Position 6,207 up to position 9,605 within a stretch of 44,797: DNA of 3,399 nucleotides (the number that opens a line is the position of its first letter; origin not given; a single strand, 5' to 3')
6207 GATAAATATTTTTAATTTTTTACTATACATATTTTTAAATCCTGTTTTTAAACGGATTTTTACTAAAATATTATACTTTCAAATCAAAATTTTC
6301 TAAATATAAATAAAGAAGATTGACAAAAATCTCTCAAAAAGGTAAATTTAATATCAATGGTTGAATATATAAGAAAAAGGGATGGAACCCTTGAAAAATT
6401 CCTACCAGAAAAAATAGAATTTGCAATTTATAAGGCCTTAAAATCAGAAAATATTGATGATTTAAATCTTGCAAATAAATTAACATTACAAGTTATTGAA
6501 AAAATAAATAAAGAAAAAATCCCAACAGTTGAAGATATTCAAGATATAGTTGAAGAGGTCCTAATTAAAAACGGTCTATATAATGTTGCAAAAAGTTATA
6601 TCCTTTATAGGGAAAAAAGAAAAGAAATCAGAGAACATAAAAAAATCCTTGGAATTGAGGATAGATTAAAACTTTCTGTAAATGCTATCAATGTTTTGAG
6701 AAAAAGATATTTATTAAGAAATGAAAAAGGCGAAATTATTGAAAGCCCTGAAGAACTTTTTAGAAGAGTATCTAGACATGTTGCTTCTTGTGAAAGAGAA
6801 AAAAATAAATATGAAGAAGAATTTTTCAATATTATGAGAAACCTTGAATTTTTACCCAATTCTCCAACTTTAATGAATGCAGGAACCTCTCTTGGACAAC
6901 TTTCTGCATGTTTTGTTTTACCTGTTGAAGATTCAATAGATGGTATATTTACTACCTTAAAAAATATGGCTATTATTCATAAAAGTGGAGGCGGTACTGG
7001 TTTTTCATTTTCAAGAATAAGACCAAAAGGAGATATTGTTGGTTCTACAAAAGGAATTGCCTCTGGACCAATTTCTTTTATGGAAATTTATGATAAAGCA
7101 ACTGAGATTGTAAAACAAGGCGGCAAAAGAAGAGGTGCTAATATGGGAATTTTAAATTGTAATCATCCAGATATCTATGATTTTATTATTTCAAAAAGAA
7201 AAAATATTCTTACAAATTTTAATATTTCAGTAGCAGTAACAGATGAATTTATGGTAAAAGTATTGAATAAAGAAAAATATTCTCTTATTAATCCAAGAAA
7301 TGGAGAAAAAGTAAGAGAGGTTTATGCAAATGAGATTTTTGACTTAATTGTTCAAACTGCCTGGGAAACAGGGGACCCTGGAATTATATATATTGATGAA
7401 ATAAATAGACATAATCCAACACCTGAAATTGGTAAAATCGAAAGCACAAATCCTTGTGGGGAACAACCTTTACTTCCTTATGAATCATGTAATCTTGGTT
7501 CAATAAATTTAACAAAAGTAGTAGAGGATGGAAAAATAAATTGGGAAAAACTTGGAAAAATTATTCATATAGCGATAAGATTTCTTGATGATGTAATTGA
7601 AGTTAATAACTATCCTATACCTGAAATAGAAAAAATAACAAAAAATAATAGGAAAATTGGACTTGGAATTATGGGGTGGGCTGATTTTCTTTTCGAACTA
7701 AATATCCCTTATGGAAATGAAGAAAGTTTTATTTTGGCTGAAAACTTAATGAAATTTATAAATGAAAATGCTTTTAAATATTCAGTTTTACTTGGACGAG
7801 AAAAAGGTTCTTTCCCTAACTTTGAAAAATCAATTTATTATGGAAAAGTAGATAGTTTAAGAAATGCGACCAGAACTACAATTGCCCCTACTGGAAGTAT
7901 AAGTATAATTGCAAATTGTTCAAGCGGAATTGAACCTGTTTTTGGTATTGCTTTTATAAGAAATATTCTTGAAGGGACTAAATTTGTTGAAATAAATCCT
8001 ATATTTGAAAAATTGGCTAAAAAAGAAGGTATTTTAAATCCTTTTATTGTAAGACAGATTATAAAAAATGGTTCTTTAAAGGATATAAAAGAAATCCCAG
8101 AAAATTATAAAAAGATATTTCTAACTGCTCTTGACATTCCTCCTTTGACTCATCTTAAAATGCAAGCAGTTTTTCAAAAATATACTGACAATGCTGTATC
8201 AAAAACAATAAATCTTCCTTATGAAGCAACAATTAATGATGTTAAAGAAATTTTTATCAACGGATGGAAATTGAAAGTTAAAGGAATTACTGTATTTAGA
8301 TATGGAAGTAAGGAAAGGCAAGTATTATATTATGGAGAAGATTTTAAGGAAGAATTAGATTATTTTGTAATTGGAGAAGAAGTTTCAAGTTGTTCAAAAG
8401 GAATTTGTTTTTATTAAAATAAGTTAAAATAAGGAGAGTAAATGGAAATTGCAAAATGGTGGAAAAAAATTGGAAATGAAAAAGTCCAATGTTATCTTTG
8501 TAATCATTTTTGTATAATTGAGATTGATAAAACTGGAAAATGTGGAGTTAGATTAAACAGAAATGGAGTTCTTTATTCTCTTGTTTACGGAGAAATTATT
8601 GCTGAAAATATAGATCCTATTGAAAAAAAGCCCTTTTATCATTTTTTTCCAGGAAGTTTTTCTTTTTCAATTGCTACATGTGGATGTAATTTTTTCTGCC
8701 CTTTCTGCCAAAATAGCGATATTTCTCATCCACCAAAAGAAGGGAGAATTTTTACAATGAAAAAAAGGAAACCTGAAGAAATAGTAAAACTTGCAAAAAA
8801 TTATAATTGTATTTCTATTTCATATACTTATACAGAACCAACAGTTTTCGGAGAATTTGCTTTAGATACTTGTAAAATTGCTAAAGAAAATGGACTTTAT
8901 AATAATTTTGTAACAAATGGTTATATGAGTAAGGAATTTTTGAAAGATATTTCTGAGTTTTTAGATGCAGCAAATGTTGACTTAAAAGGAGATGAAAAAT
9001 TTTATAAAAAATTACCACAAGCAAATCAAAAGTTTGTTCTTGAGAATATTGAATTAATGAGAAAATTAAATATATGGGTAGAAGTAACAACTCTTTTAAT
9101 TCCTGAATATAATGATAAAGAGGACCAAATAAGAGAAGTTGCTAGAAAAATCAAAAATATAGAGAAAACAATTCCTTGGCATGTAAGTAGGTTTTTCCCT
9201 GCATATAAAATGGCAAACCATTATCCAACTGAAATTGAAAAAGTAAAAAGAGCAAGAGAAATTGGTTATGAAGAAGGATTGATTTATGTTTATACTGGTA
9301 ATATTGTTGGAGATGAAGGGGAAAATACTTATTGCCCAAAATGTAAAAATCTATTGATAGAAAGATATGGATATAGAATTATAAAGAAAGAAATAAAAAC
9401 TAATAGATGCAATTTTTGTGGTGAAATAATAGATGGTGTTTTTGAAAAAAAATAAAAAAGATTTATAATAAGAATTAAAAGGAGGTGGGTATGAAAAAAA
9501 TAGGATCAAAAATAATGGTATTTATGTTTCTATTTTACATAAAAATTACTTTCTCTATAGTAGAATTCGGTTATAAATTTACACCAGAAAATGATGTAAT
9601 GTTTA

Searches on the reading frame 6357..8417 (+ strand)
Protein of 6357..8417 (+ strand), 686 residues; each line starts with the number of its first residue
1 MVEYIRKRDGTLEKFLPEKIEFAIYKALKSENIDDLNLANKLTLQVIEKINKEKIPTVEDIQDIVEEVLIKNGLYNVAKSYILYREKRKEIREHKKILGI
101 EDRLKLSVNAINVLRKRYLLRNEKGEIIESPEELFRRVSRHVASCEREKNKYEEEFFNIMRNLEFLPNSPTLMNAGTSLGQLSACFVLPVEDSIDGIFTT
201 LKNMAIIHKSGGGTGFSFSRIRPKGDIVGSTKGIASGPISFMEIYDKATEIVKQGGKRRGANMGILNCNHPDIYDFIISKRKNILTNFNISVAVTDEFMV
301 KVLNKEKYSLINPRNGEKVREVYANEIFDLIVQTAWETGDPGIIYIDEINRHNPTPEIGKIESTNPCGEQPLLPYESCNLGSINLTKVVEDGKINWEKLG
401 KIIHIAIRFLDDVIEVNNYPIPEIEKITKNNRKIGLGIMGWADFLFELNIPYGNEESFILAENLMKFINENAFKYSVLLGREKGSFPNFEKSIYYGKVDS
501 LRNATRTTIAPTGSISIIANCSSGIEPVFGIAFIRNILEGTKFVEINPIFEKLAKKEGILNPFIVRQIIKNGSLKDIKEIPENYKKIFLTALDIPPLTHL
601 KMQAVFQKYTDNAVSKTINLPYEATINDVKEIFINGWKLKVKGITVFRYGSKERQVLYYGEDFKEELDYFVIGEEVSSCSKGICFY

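Call 44: search_protein_families(library=pfam, max_evalue=0.0001, proteins=[window:6357-8417:+])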
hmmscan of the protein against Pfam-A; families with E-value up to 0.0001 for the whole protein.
window:6357-8417:+ (686 aa): 3 families
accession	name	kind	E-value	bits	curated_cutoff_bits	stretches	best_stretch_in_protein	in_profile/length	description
PF02867.20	Ribonuc_red_lgC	-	4.7e-138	461.5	23.9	2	183-494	1-344/523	Ribonucleotide reductase, barrel domain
PF00317.26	Ribonuc_red_lgN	-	1.5e-25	89.5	28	1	105-180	2-77/77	Ribonucleotide reductase, all-alpha domain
PF03477.21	ATP-cone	-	2.7e-22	79.6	25.8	1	4-90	2-88/88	ATP cone domain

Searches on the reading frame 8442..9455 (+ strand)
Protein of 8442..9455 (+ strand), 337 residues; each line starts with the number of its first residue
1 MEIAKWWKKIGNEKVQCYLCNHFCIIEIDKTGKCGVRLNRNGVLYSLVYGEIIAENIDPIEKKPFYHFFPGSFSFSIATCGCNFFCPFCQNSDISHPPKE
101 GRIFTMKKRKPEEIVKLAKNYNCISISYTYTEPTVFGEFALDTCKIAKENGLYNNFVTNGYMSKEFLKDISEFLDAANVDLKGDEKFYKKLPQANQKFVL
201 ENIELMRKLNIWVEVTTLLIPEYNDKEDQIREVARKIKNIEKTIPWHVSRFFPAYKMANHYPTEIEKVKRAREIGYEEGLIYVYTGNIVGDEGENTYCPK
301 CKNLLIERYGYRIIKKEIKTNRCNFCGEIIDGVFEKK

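Call 44: search_protein_families(library=pfam, max_evalue=0.0001, proteins=[window:8442-9455:+])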
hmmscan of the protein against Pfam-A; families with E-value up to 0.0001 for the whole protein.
window:8442-9455:+ (337 aa): 2 families
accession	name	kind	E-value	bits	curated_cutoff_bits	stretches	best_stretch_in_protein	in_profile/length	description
PF04055.27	Radical_SAM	-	1.9e-22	80.7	29.5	1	78-230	3-162/166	Radical SAM superfamily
PF13353.11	Fer4_12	-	2.4e-05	25.1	22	1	79-198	12-128/137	4Fe-4S single cluster domain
